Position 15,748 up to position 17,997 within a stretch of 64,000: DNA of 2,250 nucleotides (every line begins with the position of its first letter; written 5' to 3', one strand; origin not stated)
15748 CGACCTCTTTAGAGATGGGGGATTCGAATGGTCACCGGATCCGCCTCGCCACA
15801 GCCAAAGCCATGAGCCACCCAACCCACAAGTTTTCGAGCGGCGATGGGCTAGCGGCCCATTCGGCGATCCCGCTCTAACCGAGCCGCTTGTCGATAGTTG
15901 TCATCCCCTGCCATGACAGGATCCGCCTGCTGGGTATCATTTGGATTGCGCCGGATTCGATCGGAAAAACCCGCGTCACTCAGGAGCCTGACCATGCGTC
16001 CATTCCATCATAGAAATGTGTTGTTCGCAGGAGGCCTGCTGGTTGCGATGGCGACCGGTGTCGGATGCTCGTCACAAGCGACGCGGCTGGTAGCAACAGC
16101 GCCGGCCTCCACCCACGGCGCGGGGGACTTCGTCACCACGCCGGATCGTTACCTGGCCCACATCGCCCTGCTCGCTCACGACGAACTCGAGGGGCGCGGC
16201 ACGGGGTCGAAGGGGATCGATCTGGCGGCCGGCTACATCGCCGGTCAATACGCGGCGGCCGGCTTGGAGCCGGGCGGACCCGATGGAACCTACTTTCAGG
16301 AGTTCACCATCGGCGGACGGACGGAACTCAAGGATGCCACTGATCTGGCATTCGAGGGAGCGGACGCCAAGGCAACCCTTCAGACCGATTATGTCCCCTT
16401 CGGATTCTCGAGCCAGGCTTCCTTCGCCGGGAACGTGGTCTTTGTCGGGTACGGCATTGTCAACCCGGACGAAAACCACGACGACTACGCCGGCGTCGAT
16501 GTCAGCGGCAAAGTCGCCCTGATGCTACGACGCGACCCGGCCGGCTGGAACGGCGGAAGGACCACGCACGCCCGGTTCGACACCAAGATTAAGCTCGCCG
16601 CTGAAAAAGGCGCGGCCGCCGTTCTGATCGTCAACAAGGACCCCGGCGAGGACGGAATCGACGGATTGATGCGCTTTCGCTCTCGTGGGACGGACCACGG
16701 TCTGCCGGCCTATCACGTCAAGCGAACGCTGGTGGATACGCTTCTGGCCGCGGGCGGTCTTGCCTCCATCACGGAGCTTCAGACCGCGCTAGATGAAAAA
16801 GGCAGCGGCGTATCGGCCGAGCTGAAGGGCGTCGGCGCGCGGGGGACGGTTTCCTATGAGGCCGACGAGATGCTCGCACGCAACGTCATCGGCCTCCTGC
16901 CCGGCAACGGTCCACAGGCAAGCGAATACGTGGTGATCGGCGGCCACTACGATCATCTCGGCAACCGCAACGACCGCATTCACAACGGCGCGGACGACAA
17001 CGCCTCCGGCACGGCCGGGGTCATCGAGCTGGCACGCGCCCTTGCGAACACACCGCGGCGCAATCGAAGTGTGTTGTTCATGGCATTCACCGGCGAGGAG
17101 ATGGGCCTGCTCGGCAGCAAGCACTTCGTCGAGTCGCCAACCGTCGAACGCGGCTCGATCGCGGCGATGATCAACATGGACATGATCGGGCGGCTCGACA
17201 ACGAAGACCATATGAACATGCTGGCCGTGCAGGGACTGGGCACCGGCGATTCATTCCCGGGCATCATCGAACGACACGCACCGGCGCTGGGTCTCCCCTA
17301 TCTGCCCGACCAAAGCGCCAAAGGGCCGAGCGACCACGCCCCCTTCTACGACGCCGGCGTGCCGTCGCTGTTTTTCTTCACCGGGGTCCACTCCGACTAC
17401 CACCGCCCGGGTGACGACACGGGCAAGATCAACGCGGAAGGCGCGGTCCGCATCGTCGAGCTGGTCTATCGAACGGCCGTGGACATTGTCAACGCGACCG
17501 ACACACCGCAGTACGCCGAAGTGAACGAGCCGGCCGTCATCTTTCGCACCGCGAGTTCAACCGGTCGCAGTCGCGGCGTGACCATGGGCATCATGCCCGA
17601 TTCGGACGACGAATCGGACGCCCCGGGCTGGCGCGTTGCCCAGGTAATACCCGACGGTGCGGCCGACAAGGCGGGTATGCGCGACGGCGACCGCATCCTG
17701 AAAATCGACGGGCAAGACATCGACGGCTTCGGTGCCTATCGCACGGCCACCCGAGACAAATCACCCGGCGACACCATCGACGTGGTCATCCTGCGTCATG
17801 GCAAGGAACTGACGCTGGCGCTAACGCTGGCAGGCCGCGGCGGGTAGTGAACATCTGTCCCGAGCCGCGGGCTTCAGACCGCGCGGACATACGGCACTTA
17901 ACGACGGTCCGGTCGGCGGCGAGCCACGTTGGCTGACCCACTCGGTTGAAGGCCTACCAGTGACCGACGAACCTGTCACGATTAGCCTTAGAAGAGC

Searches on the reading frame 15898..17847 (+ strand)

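Call 52: search_protein_families(library=ncbifam, proteins=[window:15898-17847:+], max_evalue=1e-10)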
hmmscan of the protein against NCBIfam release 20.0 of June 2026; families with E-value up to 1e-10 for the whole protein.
window:15898-17847:+ (649 aa): 2 families
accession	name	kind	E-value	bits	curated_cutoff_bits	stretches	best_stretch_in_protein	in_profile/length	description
NF045908.1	AminopepLapALeg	equivalog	2.9e-12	46.2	600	1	345-492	207-351/396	aminopeptidase LapA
TIGR02037.1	degP_htrA_DO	subfamily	2.1e-11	43.4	416.2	1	577-645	260-328/434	Do family serine endopeptidase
